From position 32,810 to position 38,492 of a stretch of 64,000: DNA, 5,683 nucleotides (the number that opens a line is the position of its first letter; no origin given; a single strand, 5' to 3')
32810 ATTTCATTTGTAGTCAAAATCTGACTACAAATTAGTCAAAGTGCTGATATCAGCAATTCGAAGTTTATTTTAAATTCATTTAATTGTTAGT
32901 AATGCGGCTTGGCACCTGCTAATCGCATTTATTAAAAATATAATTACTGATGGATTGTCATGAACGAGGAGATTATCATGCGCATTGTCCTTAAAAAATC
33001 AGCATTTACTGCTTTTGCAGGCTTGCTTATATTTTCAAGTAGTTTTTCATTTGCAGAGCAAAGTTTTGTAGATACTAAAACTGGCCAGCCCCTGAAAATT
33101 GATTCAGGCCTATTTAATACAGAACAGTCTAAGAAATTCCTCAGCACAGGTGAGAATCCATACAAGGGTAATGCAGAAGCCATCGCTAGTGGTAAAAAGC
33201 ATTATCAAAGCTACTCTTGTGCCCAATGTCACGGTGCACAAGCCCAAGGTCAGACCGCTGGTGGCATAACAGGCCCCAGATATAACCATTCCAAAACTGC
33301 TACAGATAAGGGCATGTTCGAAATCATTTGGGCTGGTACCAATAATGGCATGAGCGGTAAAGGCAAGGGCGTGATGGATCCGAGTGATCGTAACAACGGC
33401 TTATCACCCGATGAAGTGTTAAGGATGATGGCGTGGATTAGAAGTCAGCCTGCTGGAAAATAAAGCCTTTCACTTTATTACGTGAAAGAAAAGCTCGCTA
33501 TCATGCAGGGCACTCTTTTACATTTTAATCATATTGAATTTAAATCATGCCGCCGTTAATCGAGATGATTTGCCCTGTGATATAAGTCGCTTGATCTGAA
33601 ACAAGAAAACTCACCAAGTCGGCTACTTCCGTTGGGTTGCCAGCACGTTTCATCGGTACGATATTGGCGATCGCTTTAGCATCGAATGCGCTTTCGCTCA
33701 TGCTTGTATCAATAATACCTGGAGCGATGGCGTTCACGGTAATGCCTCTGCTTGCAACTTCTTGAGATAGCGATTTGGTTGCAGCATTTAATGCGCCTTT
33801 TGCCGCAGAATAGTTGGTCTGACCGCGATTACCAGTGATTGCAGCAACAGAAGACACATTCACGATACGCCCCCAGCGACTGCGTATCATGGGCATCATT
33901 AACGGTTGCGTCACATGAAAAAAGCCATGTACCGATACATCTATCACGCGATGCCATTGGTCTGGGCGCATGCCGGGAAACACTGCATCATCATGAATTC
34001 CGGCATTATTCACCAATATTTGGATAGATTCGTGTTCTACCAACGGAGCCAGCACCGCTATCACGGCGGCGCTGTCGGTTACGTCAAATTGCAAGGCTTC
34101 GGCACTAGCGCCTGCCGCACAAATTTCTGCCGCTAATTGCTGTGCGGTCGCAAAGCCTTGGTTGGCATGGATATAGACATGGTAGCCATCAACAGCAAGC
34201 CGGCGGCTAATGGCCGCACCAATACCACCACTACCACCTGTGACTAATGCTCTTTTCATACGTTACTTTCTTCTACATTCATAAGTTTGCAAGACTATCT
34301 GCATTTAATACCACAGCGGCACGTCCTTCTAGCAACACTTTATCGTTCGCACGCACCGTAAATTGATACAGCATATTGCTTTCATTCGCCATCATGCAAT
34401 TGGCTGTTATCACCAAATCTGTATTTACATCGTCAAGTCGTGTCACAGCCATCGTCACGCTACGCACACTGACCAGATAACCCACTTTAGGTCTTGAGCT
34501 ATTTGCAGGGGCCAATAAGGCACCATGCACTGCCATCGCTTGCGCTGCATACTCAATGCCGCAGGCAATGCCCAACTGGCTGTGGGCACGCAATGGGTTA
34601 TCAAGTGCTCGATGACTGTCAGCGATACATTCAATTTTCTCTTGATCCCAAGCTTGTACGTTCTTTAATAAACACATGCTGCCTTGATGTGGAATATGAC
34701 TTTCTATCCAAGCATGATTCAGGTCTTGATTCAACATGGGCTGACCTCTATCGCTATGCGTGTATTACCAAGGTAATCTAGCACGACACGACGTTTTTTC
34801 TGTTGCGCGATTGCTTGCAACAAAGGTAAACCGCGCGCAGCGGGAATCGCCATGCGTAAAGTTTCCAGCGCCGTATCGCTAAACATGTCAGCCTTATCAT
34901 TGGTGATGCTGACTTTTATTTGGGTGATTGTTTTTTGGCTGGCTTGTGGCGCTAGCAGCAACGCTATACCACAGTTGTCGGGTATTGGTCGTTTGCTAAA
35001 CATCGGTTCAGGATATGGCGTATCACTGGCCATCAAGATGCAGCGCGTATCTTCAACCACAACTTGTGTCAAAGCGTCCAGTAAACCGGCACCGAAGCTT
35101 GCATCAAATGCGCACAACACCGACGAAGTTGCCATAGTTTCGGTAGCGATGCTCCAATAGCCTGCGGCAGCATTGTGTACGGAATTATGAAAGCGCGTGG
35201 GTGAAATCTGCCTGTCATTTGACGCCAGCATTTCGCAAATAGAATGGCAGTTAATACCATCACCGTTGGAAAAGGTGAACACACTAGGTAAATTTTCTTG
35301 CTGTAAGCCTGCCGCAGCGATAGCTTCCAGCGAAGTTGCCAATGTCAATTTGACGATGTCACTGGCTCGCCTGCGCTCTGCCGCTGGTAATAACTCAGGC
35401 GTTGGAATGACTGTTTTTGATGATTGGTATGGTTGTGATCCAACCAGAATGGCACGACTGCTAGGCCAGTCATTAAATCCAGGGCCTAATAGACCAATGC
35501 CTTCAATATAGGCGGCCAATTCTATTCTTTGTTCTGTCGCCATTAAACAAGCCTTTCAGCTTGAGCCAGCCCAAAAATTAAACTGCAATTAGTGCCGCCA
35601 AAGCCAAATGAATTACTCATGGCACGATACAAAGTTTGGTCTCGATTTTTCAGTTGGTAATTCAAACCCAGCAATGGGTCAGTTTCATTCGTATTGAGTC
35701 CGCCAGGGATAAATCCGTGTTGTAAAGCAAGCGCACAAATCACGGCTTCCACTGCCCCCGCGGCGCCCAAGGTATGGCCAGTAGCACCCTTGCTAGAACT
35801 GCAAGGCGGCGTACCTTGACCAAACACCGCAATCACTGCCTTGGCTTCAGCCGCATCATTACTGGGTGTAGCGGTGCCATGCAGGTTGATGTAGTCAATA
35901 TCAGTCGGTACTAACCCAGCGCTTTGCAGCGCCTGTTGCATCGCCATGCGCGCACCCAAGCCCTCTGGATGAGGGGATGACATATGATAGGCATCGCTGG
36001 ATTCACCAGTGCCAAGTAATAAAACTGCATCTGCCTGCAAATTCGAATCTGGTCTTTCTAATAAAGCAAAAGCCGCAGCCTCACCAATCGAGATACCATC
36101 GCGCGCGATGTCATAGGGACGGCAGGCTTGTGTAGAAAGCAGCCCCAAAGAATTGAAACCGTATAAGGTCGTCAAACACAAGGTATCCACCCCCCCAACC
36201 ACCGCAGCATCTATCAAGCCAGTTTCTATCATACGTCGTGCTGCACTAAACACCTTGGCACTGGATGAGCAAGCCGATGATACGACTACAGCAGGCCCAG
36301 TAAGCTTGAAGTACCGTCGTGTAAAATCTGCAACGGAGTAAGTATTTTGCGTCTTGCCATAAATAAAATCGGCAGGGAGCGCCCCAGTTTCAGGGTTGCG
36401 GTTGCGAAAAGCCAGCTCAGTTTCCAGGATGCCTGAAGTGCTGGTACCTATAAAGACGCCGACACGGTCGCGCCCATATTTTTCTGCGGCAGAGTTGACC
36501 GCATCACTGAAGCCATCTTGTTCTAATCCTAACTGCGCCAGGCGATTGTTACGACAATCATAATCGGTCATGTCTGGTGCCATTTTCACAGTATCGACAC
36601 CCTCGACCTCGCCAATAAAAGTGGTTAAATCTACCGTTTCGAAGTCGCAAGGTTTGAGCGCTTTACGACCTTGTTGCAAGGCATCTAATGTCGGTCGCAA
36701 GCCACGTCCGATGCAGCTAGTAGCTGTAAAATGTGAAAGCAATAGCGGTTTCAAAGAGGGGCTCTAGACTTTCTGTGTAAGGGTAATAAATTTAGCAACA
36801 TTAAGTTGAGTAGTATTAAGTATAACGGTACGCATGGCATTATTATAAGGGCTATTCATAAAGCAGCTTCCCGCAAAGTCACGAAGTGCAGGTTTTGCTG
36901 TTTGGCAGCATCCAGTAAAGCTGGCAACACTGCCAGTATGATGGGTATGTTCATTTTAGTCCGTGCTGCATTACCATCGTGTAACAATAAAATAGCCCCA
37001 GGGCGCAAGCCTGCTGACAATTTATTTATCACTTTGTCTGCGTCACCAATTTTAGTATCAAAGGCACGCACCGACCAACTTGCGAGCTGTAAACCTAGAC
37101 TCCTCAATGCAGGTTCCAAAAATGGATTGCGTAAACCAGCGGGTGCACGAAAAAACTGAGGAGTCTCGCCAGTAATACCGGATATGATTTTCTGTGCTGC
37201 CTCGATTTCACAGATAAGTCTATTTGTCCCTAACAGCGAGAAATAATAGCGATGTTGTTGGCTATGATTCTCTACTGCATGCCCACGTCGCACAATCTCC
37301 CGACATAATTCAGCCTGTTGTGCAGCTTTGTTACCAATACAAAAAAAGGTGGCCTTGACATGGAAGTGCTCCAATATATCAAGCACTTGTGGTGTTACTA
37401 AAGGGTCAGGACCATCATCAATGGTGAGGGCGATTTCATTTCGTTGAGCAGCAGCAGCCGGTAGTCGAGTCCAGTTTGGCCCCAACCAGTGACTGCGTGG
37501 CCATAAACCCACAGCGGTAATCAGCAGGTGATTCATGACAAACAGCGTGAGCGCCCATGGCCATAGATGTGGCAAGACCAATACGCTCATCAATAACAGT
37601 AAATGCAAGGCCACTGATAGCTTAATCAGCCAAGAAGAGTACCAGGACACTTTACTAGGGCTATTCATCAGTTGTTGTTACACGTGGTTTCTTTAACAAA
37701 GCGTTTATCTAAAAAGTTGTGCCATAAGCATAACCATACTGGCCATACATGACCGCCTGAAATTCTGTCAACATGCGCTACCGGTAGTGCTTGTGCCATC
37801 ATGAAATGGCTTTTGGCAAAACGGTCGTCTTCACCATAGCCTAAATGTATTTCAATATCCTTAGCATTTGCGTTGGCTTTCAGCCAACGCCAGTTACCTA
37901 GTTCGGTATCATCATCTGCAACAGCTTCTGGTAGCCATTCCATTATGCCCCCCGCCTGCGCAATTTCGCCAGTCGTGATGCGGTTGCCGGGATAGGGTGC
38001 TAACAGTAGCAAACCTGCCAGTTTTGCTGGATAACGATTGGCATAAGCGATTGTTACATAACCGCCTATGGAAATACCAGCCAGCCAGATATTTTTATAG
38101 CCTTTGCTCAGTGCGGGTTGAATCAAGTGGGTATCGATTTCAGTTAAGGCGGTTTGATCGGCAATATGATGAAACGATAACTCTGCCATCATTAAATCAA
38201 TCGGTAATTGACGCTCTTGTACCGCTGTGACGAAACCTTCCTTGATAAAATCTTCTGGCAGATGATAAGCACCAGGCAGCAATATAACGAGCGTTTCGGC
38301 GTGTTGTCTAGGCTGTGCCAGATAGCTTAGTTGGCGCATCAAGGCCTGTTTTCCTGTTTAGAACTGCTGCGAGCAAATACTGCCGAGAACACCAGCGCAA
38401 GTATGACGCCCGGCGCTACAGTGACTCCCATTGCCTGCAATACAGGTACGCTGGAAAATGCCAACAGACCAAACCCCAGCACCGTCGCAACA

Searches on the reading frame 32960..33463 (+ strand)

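Call 7: search_protein_families(library=ncbifam, max_evalue=1e-10, proteins=[window:32960-33463:+])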
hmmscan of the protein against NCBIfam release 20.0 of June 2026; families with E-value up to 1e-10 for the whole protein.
window:32960-33463:+ (167 aa): 2 families
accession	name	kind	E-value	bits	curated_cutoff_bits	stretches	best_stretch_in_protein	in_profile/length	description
TIGR03872.1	cytochrome_MoxG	equivalog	2.7e-23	82.6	147.8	1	35-164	2-122/133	cytochrome c(L), periplasmic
NF011054.0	PRK14486.1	equivalog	7.4e-12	45.4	447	1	59-163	199-290/294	putative bifunctional cbb3-type cytochrome c oxidase subunit II/cytochrome c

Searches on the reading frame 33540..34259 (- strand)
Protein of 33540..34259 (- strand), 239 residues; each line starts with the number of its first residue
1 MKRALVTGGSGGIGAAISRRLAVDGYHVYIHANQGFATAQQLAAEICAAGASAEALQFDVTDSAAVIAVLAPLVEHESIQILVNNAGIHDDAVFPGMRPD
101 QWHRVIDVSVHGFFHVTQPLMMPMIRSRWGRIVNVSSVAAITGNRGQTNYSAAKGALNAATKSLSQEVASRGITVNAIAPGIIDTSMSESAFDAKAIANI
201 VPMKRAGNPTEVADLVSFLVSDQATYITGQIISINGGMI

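Call 7: search_protein_families(library=ncbifam, max_evalue=1e-10, proteins=[window:33540-34259:-])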
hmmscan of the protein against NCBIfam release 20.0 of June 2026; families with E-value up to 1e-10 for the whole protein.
window:33540-34259:- (239 aa): 207 families (the best 25 are shown)
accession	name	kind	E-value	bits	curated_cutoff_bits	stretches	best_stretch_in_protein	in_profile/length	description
NF004200.0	PRK05653.1-5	equivalog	4.2e-108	360.4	273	1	2-239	3-242/242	3-oxoacyl-ACP reductase FabG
NF053542.1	FlxB_rubin_SDR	equivalog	2.7e-84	282.7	340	1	2-238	1-239/239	flexirubin biosynthesis SDR family reductase FlxB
NF009466.0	PRK12826.1-2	subfamily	2.6e-81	272.7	222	1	2-238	4-244/248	3-oxoacyl-ACP reductase FabG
TIGR01830.1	3oxo_ACP_reduc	equivalog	3.4e-76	256.1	297.75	1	4-238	1-238/239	3-oxoacyl-[acyl-carrier-protein] reductase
TIGR01831.1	fabG_rel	equivalog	7e-75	251.5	338.85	1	5-239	2-239/239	3-ketoacyl-ACP reductase FabG2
NF004197.0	PRK05653.1-1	equivalog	5e-69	232.7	332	1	2-239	8-247/249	3-oxoacyl-ACP reductase FabG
NF009464.0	PRK12824.1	subfamily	1e-68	231.6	269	1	2-238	3-242/245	3-oxoacyl-ACP reductase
TIGR01829.1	AcAcCoA_reduct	subfamily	5.8e-68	229.1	302.1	1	4-238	3-240/242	acetoacetyl-CoA reductase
NF004199.0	PRK05653.1-4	equivalog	4.4e-66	223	301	1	2-238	6-245/247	3-oxoacyl-ACP reductase FabG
NF047420.2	EF_P_mod_YmfI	equivalog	9.6e-66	221.9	238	1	4-238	2-235/236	elongation factor P 5-aminopentanone reductase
NF004198.0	PRK05653.1-3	equivalog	3e-63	213.6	296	1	2-238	8-246/248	3-oxoacyl-ACP reductase FabG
NF009547.0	PRK12936.1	subfamily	4.2e-58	196.8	436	1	2-238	7-242/245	3-ketoacyl-(acyl-carrier-protein) reductase NodG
NF005559.1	PRK07231.1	subfamily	6.8e-57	192.8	215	1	2-238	5-247/249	glucose 1-dehydrogenase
NF040605.2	mycolic_FabG1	exception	2.3e-52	178.2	420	1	4-238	4-229/233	3-oxoacyl-ACP reductase FabG1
NF052558.1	MBtsdlDhBudC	equivalog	5.3e-51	173.6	270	1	2-238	4-241/250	meso-2,3-butanediol dehydrogenase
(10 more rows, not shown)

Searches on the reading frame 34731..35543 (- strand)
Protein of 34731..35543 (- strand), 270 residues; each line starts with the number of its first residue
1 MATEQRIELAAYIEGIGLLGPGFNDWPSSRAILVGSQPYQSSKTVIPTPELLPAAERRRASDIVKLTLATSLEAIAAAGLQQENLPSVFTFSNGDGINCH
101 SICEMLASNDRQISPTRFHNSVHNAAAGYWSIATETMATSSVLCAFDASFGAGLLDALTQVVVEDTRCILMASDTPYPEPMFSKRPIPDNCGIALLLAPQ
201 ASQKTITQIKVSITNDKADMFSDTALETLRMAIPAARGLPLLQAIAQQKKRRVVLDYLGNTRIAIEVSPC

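Call 8: search_protein_families(library=ncbifam, max_evalue=1e-10, proteins=[window:34731-35543:-])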
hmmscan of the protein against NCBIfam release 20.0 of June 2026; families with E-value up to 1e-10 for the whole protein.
window:34731-35543:- (270 aa): 0 families

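Call 75: search_protein_families(library=pfam, max_evalue=0.00001, proteins=[window:34731-35543:-])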
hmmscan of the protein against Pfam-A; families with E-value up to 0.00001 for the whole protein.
window:34731-35543:- (270 aa): 1 family
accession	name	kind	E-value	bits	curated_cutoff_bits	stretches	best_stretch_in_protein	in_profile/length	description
PF13723.12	Ketoacyl-synt_2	-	7.4e-25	88.3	25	1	38-217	8-177/223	Beta-ketoacyl synthase, N-terminal domain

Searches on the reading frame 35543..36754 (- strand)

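Call 8: search_protein_families(library=ncbifam, max_evalue=1e-10, proteins=[window:35543-36754:-])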
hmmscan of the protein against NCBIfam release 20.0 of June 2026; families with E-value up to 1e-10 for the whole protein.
window:35543-36754:- (403 aa): 18 families
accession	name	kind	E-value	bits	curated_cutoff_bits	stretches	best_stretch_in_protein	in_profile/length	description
NF006618.0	PRK09185.1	subfamily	4.2e-168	559.4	407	1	1-396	2-392/394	beta-ketoacyl-ACP synthase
TIGR03150.1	fabF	equivalog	2.8e-73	246.9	493.75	1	11-394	10-406/407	beta-ketoacyl-ACP synthase II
NF005589.0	PRK07314.1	subfamily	5.9e-73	246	387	1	8-395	10-410/413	beta-ketoacyl-ACP synthase II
NF004970.0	PRK06333.1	subfamily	4.9e-61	206.8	525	1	91-394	103-419/424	beta-ketoacyl-ACP synthase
NF006274.0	PRK08439.1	equivalog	1.5e-57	195.3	621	1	16-394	16-403/406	beta-ketoacyl-ACP synthase II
NF058662.1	cispenta_AmcF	equivalog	1.7e-55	188.5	325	1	147-394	114-367/369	cispentacin biosynthesis acyltransferase subunit AmcF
NF005916.1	PRK07910.1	equivalog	1.9e-54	185.2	560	1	158-395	167-416/418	KasA/KasB family beta-ketoacyl-ACP synthase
NF005935.0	PRK07967.1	equivalog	7.4e-54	183.1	630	1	6-394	6-401/406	beta-ketoacyl-ACP synthase I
NF004618.0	PRK05952.1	equivalog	1.2e-52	179.2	455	1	79-393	62-379/384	beta-ketoacyl-ACP synthase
NF006587.0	PRK09116.1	equivalog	2.3e-51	174.9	470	1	146-395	148-405/408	beta-ketoacyl-ACP synthase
NF005076.0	PRK06501.1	equivalog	2.2e-50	171.8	629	1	138-396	151-422/425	beta-ketoacyl-ACP synthase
NF006434.0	PRK08722.1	equivalog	3.7e-48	164.4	759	1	13-394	15-411/414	beta-ketoacyl-ACP synthase II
NF005490.0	PRK07103.1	equivalog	4.8e-42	144.4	445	1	11-394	13-410/414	polyketide beta-ketoacyl:acyl carrier protein synthase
NF045894.1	PKS_plus_SDR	equivalog_domain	2.6e-30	104.9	1740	1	96-397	115-427/1515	type I polyketide synthase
NF041183.1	Pks2_ls1_myc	equivalog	7.4e-27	92.7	2400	1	123-393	135-421/2086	sulfolipid-1 biosynthesis phthioceranic/hydroxyphthioceranic acid synthase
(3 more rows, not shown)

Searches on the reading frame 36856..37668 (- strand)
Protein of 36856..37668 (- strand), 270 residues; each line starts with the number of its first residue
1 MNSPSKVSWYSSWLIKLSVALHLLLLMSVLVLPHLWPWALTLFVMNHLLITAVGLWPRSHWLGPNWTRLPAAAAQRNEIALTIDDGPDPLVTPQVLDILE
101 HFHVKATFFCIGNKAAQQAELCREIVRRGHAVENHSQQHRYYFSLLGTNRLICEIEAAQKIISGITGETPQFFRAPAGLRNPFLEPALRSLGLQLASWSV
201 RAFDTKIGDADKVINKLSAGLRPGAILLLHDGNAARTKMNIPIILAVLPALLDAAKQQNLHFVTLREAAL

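Call 8: search_protein_families(library=ncbifam, max_evalue=1e-10, proteins=[window:36856-37668:-])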
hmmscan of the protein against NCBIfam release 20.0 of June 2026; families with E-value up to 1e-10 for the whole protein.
window:36856-37668:- (270 aa): 8 families
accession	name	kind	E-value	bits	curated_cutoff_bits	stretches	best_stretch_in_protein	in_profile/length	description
TIGR04243.1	nodulat_NodB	equivalog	7.1e-38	130.1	240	1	78-259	3-190/197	chitooligosaccharide deacetylase NodB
TIGR02764.1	spore_ybaN_pdaB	equivalog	1.4e-34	119.6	237.4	1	75-265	4-187/191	polysaccharide deacetylase family sporulation protein PdaB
NF045821.1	PgAcgDacpgdA1_Bac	equivalog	3.1e-28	98.5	400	1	74-265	85-271/282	peptidoglycan-N-acetylglucosamine deacetylase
NF045820.1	PgAcgDacpgdA_Strep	equivalog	3.3e-22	78.9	800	1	75-267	266-446/463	peptidoglycan-N-acetylglucosamine deacetylase PgdA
TIGR02884.1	spore_pdaA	equivalog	1.2e-21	77.5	298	1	75-266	35-221/224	delta-lactam-biosynthetic de-N-acetylase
TIGR02873.1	spore_ylxY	hypoth_equivalog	3.1e-19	69.3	391.5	1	91-237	99-244/268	probable sporulation protein, polysaccharide deacetylase family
NF045822.1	PgAcgDacpgdA2_Bac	equivalog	1.7e-16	60.4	400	1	77-233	70-234/274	peptidoglycan-N-acetylglucosamine deacetylase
TIGR03006.1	pepcterm_polyde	equivalog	2.1e-11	43.5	276.2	1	93-177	37-120/272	XrtA system polysaccharide deacetylase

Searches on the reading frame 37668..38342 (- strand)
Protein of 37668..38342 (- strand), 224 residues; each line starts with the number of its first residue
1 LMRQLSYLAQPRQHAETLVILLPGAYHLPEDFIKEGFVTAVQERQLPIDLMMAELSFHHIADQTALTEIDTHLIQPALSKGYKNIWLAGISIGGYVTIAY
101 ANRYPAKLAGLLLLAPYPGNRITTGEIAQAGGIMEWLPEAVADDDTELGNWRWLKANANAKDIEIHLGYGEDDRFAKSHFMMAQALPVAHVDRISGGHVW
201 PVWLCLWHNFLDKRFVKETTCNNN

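Call 8: search_protein_families(library=ncbifam, max_evalue=1e-10, proteins=[window:37668-38342:-])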
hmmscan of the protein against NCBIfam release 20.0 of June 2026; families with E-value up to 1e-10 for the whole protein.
window:37668-38342:- (224 aa): 0 families

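Call 75: search_protein_families(library=pfam, max_evalue=0.00001, proteins=[window:37668-38342:-])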
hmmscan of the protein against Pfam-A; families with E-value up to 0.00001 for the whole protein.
window:37668-38342:- (224 aa): 1 family
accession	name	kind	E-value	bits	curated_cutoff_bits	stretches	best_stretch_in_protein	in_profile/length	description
PF12146.15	Hydrolase_4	-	6.5e-06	26.1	27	0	69-120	62-113/239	Serine aminopeptidase, S33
